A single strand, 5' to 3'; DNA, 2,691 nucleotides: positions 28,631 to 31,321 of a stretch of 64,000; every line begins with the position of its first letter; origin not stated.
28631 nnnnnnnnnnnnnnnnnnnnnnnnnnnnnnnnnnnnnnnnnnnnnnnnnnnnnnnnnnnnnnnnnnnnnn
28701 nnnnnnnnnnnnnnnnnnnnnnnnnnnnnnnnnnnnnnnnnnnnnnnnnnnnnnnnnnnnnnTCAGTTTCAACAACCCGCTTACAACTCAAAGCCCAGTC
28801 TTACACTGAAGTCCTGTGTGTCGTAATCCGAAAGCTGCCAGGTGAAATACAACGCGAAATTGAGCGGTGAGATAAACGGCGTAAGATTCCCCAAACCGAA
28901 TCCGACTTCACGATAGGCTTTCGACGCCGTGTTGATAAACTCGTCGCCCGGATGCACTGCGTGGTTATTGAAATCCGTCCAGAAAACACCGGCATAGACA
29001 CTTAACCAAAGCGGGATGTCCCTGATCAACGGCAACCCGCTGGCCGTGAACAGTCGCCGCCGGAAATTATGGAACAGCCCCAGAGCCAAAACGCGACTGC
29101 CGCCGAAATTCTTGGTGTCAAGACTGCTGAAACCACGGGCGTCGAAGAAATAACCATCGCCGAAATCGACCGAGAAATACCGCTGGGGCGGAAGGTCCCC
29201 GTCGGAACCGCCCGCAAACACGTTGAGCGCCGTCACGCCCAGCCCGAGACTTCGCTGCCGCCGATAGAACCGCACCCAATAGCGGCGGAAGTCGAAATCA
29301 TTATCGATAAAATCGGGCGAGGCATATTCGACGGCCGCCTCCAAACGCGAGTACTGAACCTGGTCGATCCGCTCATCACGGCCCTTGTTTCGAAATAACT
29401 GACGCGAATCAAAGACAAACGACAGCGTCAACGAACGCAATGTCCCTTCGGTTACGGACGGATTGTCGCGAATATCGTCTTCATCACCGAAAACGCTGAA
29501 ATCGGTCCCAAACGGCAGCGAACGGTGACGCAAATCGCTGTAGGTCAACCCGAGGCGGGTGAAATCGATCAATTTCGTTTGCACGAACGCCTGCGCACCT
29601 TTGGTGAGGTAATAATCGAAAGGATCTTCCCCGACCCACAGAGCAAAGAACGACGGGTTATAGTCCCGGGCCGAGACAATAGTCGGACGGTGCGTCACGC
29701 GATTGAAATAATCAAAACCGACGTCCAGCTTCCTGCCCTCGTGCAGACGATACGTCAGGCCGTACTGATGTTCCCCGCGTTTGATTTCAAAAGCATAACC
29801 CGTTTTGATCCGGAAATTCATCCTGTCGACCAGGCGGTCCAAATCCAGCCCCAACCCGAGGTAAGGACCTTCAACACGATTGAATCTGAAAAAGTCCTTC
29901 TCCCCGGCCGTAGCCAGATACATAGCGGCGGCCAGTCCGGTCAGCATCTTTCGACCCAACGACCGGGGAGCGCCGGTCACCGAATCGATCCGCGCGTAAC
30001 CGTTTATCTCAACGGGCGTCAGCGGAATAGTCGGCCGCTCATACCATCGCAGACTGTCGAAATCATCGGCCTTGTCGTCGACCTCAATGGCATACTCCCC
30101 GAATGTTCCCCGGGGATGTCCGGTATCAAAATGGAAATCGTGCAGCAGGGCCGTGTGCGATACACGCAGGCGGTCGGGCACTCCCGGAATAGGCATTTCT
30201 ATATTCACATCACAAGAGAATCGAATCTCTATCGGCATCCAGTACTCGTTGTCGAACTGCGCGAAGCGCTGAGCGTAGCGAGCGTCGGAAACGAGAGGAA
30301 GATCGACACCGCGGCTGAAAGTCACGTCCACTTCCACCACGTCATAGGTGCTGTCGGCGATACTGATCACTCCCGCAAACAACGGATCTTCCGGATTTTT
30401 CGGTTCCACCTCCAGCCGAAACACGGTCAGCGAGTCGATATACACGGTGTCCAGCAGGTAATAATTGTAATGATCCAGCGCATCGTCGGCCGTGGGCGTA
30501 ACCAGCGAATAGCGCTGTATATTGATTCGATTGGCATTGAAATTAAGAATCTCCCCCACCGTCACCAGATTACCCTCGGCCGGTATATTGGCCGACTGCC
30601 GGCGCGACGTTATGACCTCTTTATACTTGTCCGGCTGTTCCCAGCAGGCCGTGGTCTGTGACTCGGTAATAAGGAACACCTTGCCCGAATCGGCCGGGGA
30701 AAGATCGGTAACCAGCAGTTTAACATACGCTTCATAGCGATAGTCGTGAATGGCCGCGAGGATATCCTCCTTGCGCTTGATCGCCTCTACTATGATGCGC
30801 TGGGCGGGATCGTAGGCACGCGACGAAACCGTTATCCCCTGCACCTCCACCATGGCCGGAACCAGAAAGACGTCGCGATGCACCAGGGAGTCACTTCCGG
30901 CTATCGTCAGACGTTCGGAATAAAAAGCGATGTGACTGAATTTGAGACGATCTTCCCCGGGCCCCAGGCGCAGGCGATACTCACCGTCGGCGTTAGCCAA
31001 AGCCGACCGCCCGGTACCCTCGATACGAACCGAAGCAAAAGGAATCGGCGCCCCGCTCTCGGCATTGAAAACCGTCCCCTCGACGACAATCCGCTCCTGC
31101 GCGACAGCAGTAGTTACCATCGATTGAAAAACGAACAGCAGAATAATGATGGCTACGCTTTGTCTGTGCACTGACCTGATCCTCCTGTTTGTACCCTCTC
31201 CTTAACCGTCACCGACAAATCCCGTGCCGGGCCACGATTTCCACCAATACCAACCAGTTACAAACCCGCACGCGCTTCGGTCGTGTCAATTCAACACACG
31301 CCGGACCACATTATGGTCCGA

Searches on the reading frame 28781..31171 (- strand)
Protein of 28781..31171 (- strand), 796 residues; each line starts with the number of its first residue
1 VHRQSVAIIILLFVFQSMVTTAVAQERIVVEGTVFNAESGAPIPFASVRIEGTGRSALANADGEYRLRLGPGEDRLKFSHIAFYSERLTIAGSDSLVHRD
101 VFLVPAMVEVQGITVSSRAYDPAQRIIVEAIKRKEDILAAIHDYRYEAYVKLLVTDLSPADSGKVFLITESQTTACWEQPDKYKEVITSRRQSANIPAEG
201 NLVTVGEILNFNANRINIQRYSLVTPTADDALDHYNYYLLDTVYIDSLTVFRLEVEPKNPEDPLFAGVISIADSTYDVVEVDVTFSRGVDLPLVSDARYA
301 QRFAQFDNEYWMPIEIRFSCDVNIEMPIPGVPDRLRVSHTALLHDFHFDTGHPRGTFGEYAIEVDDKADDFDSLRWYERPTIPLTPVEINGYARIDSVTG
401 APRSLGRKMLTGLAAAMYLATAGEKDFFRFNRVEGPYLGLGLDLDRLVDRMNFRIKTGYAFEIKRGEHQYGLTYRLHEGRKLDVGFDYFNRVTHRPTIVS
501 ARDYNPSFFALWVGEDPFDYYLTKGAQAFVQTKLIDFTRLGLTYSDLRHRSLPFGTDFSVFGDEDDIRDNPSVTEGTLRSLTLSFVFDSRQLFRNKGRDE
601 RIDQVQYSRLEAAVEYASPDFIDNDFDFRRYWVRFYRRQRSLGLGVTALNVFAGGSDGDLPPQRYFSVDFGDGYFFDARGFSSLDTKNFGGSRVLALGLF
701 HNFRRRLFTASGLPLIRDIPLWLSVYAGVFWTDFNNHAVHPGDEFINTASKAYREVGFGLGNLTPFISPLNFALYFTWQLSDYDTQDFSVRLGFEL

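Call 27: search_protein_families(library=pfam, proteins=[window:28781-31171:-], max_evalue=0.00001)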
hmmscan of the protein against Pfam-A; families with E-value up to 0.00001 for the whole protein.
window:28781-31171:- (796 aa): 3 families
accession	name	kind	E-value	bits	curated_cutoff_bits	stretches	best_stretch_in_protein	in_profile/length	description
PF18939.6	DUF5686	-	9.3e-42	143.7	39.2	1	126-399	1-287/669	Family of unknown function (DUF5686)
PF13620.12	CarboxypepD_reg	-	1.1e-10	42.1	32.3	1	30-88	2-64/82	Carboxypeptidase regulatory-like domain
PF13715.12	CarbopepD_reg_2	-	1.1e-10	41.8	32.2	1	30-95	1-67/88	CarboxypepD_reg-like domain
